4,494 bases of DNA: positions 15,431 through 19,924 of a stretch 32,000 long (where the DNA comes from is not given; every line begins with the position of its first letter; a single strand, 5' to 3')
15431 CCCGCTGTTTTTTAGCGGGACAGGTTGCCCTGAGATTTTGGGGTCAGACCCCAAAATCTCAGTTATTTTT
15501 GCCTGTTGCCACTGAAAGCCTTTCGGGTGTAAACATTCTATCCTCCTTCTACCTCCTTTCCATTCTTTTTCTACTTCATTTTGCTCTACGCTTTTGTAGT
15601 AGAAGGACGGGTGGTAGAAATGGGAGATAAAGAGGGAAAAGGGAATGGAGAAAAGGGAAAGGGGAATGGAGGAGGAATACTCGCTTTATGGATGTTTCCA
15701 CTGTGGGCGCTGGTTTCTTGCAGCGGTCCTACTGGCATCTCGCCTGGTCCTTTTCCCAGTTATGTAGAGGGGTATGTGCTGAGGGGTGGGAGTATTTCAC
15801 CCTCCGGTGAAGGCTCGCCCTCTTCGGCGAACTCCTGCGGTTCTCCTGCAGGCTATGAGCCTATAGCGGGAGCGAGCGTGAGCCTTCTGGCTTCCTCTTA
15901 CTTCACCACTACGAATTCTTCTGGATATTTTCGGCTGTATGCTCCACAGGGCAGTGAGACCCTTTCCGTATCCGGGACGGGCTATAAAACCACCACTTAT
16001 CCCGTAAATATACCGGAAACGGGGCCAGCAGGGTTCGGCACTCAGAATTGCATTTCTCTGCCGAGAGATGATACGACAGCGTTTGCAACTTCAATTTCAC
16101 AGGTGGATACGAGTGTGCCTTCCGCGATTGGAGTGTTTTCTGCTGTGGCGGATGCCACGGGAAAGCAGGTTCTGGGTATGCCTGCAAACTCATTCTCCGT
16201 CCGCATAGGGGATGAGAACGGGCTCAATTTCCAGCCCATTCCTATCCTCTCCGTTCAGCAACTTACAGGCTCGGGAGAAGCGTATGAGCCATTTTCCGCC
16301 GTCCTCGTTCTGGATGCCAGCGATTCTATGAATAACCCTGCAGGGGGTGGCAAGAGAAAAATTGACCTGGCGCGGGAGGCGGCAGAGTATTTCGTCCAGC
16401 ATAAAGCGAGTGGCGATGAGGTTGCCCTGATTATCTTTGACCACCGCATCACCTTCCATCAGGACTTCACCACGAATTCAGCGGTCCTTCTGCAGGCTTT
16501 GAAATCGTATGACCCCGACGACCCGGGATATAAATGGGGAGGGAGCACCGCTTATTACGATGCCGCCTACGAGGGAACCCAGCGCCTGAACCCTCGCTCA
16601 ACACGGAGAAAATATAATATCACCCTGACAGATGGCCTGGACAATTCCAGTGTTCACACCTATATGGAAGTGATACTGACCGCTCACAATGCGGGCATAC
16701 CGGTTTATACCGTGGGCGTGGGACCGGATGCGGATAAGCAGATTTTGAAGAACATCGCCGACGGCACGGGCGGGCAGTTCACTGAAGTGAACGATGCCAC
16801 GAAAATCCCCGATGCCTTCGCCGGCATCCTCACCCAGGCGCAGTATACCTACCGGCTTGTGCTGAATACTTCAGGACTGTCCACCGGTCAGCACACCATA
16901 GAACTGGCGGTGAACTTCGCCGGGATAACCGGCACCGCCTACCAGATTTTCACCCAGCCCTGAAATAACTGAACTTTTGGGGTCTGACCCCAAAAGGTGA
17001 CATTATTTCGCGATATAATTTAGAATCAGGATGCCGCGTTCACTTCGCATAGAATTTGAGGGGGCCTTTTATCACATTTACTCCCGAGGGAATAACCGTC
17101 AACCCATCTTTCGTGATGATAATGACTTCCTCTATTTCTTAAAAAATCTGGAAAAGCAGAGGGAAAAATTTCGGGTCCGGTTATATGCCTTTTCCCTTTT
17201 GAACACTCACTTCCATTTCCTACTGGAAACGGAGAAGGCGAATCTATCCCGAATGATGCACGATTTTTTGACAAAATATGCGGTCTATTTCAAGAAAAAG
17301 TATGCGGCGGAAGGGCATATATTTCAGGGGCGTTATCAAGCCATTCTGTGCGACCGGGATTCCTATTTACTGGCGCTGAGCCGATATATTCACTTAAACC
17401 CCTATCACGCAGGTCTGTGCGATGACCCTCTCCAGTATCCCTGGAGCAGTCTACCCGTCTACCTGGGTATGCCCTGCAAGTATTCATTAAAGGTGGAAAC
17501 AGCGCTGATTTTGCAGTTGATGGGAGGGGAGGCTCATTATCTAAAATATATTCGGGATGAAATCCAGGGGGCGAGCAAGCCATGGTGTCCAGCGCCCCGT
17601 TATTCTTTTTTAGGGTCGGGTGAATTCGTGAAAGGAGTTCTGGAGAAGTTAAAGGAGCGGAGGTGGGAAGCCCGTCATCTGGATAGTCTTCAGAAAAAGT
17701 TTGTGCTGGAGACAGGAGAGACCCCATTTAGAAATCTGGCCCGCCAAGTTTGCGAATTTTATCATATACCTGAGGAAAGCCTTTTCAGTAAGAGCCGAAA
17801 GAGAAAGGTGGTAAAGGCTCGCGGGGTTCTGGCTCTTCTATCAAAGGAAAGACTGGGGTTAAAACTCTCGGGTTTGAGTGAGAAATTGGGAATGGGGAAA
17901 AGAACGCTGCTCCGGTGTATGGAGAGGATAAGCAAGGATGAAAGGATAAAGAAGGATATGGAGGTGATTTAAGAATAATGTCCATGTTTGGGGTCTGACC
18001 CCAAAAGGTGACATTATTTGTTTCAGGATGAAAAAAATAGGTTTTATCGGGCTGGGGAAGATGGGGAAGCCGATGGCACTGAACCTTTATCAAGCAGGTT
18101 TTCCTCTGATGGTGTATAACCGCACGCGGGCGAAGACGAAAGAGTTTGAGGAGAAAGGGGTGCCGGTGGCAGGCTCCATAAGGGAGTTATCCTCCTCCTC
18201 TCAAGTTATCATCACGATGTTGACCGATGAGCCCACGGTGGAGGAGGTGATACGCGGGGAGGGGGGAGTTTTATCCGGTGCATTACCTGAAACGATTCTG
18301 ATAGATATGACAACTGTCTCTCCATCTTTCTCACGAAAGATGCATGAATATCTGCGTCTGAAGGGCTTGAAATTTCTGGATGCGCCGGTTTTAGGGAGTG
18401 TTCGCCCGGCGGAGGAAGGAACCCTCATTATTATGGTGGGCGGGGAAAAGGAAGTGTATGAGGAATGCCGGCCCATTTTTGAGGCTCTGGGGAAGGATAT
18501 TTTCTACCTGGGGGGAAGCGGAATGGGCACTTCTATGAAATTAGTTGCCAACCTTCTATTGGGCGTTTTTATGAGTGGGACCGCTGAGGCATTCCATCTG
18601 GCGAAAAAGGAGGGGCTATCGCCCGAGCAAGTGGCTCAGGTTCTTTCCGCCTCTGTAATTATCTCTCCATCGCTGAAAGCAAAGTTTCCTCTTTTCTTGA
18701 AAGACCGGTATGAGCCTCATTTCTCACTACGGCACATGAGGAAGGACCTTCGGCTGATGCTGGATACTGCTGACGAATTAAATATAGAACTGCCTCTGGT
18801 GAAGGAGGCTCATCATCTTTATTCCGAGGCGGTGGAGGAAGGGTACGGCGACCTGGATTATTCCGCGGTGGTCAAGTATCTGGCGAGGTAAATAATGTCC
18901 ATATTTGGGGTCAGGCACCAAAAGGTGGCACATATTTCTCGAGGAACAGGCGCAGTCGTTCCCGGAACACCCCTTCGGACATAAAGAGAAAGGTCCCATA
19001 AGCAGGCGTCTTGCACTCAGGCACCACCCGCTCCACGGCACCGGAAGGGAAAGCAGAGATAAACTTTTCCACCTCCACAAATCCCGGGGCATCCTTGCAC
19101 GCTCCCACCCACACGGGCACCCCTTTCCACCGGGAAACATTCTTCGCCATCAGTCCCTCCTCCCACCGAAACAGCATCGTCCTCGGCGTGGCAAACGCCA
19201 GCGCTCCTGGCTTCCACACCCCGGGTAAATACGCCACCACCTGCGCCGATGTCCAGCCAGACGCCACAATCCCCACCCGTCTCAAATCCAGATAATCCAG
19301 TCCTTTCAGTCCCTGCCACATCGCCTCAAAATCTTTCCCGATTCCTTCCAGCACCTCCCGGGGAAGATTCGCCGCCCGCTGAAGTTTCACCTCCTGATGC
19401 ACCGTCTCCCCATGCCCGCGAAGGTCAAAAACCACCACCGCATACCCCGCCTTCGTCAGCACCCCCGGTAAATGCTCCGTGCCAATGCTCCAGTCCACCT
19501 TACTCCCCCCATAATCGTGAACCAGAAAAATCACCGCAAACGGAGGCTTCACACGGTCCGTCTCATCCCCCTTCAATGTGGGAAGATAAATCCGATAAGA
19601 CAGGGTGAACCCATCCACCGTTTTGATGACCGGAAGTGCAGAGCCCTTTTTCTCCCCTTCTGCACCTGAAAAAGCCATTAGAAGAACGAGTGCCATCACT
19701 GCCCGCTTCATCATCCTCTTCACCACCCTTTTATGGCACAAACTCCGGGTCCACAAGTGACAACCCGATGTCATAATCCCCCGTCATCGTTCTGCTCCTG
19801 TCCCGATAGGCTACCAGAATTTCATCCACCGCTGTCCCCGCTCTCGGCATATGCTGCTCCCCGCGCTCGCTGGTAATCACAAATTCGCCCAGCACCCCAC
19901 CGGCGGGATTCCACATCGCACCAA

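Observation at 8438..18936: Dense REP/REPIN-like palindrome family with two resident RayT-like genes (double REPtron)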

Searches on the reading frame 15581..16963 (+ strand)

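Call 6: search_protein_families(library=pfam, proteins=[window:15581-16963:+], max_evalue=0.01)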
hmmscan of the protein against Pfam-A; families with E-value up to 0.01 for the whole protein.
window:15581-16963:+ (460 aa): 4 families
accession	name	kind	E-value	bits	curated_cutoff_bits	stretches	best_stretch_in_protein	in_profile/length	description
PF00092.34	VWA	-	8.2e-15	55.9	23.8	1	241-413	3-172/174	von Willebrand factor type A domain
PF13519.12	VWA_2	-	2.4e-12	47.8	27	1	241-352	2-106/107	von Willebrand factor type A domain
PF13715.12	CarbopepD_reg_2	-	3.1e-09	37.2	32.2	1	93-146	12-66/88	CarboxypepD_reg-like domain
PF13620.12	CarboxypepD_reg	-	3.4e-09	37.4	32.3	1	93-147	12-72/82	Carboxypeptidase regulatory-like domain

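Call 7: search_protein_families(library=ncbifam, proteins=[window:15581-16963:+], max_evalue=0.01)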
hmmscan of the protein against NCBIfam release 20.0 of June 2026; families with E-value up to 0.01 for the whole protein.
window:15581-16963:+ (460 aa): 5 families
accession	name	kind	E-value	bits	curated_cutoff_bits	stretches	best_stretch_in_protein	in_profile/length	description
TIGR03436.1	acidobact_VWFA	subfamily_domain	1.3e-22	80.7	81.25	1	184-445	11-309/324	VWA domain-containing protein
NF047508.1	VWA_BatA_Lepto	exception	5e-07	29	380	1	241-415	92-268/315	VWA domain-containing protein BatA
TIGR04056.1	OMP_RagA_SusC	subfamily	9.5e-05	20.9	368.25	1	93-143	13-62/981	SusC/RagA family TonB-linked outer membrane protein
TIGR03788.1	marine_srt_targ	equivalog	0.00027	19.5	551.65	1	240-419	274-444/629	marine proteobacterial sortase target protein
TIGR00627.1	tfb4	subfamily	0.0064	15.9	355.05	1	359-406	168-215/284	transcription factor tfb4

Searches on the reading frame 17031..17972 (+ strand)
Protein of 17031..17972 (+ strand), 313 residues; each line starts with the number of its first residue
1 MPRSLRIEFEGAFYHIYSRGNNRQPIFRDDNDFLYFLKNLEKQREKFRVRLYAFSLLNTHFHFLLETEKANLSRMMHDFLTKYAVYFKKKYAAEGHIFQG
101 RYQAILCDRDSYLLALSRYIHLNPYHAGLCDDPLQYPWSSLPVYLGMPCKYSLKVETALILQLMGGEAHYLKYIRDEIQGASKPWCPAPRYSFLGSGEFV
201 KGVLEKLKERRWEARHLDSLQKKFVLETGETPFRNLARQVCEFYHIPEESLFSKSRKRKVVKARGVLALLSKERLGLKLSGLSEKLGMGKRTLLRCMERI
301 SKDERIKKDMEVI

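Call 6: search_protein_families(library=pfam, proteins=[window:17031-17972:+], max_evalue=0.01)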
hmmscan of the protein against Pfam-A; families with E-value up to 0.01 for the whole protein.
window:17031-17972:+ (313 aa): 2 families
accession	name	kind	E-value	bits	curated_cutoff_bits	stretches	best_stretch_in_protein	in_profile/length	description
PF01797.21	Y1_Tnp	-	1.7e-10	41.5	23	1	13-121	6-119/121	Transposase IS200 like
PF08299.17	Bac_DnaA_C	-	8.1e-09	35.8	31.5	1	237-292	5-60/69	Bacterial dnaA protein helix-turn-helix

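Call 7: search_protein_families(library=ncbifam, proteins=[window:17031-17972:+], max_evalue=0.01)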
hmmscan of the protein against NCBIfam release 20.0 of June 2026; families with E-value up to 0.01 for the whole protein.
window:17031-17972:+ (313 aa): 4 families
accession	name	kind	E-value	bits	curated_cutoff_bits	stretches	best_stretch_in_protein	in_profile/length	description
NF047646.1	REP_Tyr_transpos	equivalog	4.7e-18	65.5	80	1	6-139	4-146/146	REP-associated tyrosine transposase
TIGR00362.1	DnaA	equivalog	3.9e-09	36.1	343.9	1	221-308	336-424/437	chromosomal replication initiator protein DnaA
NF001154.0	PRK00149.3-3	equivalog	4.3e-05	22.7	410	1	236-286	371-421/462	chromosomal replication initiator protein DnaA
NF009087.0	PRK12422.1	equivalog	0.0038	16.5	657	0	234-302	355-423/455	chromosomal replication initiator protein DnaA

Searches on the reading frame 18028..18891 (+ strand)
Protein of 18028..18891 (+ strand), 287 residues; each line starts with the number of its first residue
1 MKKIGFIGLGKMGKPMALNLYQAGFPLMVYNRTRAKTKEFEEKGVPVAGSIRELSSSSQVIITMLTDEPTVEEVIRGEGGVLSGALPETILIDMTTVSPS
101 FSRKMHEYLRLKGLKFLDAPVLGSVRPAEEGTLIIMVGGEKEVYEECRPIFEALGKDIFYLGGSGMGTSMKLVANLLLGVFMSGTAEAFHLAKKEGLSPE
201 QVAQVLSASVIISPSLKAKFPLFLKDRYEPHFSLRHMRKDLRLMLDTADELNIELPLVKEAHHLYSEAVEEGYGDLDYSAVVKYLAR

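Call 6: search_protein_families(library=pfam, proteins=[window:18028-18891:+], max_evalue=0.01)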
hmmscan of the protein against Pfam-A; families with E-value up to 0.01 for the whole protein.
window:18028-18891:+ (287 aa): 7 families
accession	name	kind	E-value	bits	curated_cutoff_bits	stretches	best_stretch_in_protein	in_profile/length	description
PF03446.21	NAD_binding_2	-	1.3e-52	178.5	21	1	3-162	1-161/161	NAD binding domain of 6-phosphogluconate dehydrogenase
PF14833.11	NAD_binding_11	-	5.5e-30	104.6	30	1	165-285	1-122/122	NAD-binding of NADP-dependent 3-hydroxyisobutyrate dehydrogenase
PF02826.25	2-Hacid_dh_C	-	3.8e-09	36.6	25.1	1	2-76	37-110/178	D-isomer specific 2-hydroxyacid dehydrogenase, NAD binding domain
PF03807.23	F420_oxidored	-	2.3e-06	28.5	21.6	1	3-95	1-92/94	NADP oxidoreductase coenzyme F420-dependent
PF21761.2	RedAm-like_C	-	3.5e-06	27.7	27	1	181-286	19-126/127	NADPH-dependent reductive aminase-like, C-terminal domain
PF01488.26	Shikimate_DH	-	8.7e-06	26.3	24.3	1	2-54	13-66/138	Shikimate / quinate 5-dehydrogenase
PF07991.19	KARI_N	-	0.00011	22.2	20.6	1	2-69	5-72/165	Acetohydroxy acid isomeroreductase, NADPH-binding domain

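Call 7: search_protein_families(library=ncbifam, proteins=[window:18028-18891:+], max_evalue=0.01)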
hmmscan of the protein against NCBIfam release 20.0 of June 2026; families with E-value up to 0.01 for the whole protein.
window:18028-18891:+ (287 aa): 19 families
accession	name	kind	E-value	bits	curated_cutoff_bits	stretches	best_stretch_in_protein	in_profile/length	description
NF008592.0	PRK11559.1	equivalog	1.2e-70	238.2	397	1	2-285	3-286/296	2-hydroxy-3-oxopropionate reductase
TIGR01505.1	tartro_sem_red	equivalog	7.7e-69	232.1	340.75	1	3-286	1-284/291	2-hydroxy-3-oxopropionate reductase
TIGR01692.1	HIBADH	equivalog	1.6e-66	224.6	291.6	1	6-285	1-287/288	3-hydroxyisobutyrate dehydrogenase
NF043037.1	ThreonDh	equivalog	3e-54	184.5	350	1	2-285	3-287/297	L-threonate dehydrogenase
NF012005.0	PRK15461.1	equivalog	2.1e-51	174.9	348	1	1-283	1-284/298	sulfolactaldehyde 3-reductase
NF011633.0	PRK15059.1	equivalog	9.3e-50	169.4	451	1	3-285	2-283/292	2-hydroxy-3-oxopropionate reductase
NF007161.0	PRK09599.1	subfamily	2.1e-23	83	271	1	3-212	2-217/302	NADP-dependent phosphogluconate dehydrogenase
TIGR00872.1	gnd_rel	equivalog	2.3e-20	73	297.2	1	2-212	2-214/299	phosphogluconate dehydrogenase (NAD(+)-dependent, decarboxylating)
TIGR00873.1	gnd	equivalog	1.6e-17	63.5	426.7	1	3-206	1-215/467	decarboxylating NADP(+)-dependent phosphogluconate dehydrogenase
NF006765.0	PRK09287.1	equivalog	2.9e-17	62.7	413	1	2-206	4-219/476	NADP-dependent phosphogluconate dehydrogenase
TIGR00465.1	ilvC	equivalog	0.00053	19.1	226.15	1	2-70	4-72/314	ketol-acid reductoisomerase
NF006407.0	PRK08655.1-1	equivalog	0.00072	18.5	834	1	9-154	9-147/439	prephenate dehydrogenase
NF004017.0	PRK05479.1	equivalog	0.00094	18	336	1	2-69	18-85/337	ketol-acid reductoisomerase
NF011938.0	PRK15409.1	equivalog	0.001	18.2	492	0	231-267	186-220/324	glyoxylate/hydroxypyruvate reductase GhrB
NF009714.1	PRK13243.1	equivalog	0.0035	16.7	455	0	2-62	151-210/332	glyoxylate reductase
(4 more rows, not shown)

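Call 51: find_homologous_proteins(query=window:18028-18888:+, max_evalue=1e-60)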
Query window:18028-18888:+ (287 aa): 259 proteins with E <= 1e-60 among 8000 candidates; the best 120 are listed.
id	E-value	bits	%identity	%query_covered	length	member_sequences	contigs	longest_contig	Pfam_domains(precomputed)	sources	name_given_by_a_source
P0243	1.6e-171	587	100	95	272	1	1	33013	PF03446.22,PF21761.3,PF14833.12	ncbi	-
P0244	2.3e-156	537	86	99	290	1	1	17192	PF03446.22,PF02826.26,PF03807.24,PF14833.12,PF07991.19,PF01488.27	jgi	-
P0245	2.2e-102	360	84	71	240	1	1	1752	PF03446.22,PF14833.12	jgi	jgi:3-hydroxyisobutyrate dehydrogenase-like beta-hydroxyacid dehydrogenase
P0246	2.1e-88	315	51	99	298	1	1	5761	PF03446.22,PF14833.12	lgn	-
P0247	9.6e-74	267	48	99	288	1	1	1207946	PF03446.22,PF03435.25,PF03807.24,PF14833.12,PF01488.27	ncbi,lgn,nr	ncbi:MAG: NAD(P)-dependent oxidoreductase [Bacillaceae bacterium]|nr:NAD(P)-dependent oxidoreductase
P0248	1.2e-73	266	47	99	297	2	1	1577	PF03446.22,PF21761.3,PF03807.24,PF14833.12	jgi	-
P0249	4.1e-72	261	47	99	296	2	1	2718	PF03446.22,PF02826.26,PF21761.3,PF03807.24,PF14833.12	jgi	-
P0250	4.8e-72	261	46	99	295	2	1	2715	PF03446.22,PF03807.24,PF14833.12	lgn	-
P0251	1.5e-71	259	46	99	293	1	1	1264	PF03446.22,PF02826.26,PF03807.24,PF14833.12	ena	-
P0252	1.1e-70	257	45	99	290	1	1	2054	PF03446.22,PF02826.26,PF03807.24,PF14833.12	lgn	-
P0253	1.4e-70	256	46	99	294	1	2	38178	PF03446.22,PF03807.24,PF14833.12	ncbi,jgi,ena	-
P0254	1.6e-70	256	46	97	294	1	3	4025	PF03446.22,PF03807.24,PF14833.12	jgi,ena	-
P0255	3.0e-70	255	45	99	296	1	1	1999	PF03446.22,PF03807.24,PF14833.12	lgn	-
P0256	8.6e-70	254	47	99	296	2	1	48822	PF03446.22,PF02826.26,PF03807.24,PF14833.12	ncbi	-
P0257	1.1e-69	253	44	99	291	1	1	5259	PF03446.22,PF14833.12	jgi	-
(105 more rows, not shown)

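Call 52: find_encoding_contigs(protein=P0244, flank=10000, max_places=3)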
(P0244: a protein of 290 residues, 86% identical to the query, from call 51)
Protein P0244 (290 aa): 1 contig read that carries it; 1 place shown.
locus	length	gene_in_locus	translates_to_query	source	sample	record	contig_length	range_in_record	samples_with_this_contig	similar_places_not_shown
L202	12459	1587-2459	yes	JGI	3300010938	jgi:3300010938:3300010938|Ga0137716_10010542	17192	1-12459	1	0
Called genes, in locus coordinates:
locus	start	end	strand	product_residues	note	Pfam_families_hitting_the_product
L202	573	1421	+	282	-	PF00092:VWA, PF13519:VWA_2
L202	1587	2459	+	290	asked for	PF01488:Shikimate_DH (weak), PF02826:2-Hacid_dh_C, PF03446:NAD_binding_2, PF03807:F420_oxidored, PF07991:KARI_N (faint), PF14833:NAD_binding_11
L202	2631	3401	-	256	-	-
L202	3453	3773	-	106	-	PF04480:DUF559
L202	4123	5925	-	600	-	PF00041:fn3 (faint)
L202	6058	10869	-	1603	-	PF18911:PKD_4 (faint), PF00801:PKD (weak)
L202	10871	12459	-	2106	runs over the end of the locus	?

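Call 53: find_encoding_contigs(protein=P0245, flank=10000, max_places=3)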
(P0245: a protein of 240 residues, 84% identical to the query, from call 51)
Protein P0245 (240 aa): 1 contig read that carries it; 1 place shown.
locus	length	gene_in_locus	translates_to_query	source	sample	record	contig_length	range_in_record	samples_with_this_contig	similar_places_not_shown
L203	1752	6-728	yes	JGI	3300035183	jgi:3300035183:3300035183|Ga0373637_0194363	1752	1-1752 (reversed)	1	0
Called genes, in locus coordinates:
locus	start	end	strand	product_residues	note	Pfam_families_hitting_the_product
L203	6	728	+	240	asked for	PF03446:NAD_binding_2, PF14833:NAD_binding_11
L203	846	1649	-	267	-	PF00561:Abhydrolase_1 (weak), PF12697:Abhydrolase_6 (weak)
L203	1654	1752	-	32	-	?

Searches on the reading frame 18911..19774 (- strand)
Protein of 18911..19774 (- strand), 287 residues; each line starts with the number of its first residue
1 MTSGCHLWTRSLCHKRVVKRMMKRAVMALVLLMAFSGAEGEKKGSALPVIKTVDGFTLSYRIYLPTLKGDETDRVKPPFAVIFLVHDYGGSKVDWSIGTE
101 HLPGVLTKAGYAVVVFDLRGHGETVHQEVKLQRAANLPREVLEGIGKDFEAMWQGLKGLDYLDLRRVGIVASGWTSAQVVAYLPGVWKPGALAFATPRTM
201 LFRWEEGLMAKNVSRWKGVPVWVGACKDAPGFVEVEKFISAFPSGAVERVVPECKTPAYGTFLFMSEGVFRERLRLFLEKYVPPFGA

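Call 6: search_protein_families(library=pfam, proteins=[window:18911-19774:-], max_evalue=0.01)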
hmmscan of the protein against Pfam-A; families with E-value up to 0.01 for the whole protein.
window:18911-19774:- (287 aa): 4 families
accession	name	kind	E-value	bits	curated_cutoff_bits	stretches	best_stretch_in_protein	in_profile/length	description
PF12697.13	Abhydrolase_6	-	4.3e-05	24.7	26.3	1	82-197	1-93/217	Alpha/beta hydrolase family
PF12146.15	Hydrolase_4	-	0.0018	18.1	27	1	78-130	3-51/239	Serine aminopeptidase, S33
PF02129.25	Peptidase_S15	-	0.0055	16.9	23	1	54-122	1-63/262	X-Pro dipeptidyl-peptidase (S15 family)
PF00561.26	Abhydrolase_1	-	0.0083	16.3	25.8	0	81-124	2-41/245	alpha/beta hydrolase fold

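Call 7: search_protein_families(library=ncbifam, proteins=[window:18911-19774:-], max_evalue=0.01)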
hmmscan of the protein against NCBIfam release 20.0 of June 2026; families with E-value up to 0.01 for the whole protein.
window:18911-19774:- (287 aa): 2 families
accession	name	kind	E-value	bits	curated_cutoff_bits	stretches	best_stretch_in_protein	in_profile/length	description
TIGR00976.1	CocE_NonD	subfamily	0.00044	19.4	66.3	1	52-123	3-66/550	CocE/NonD family hydrolase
NF002451.0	PRK01625.1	equivalog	0.0093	15.8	106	0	216-235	20-39/59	acid-soluble spore protein H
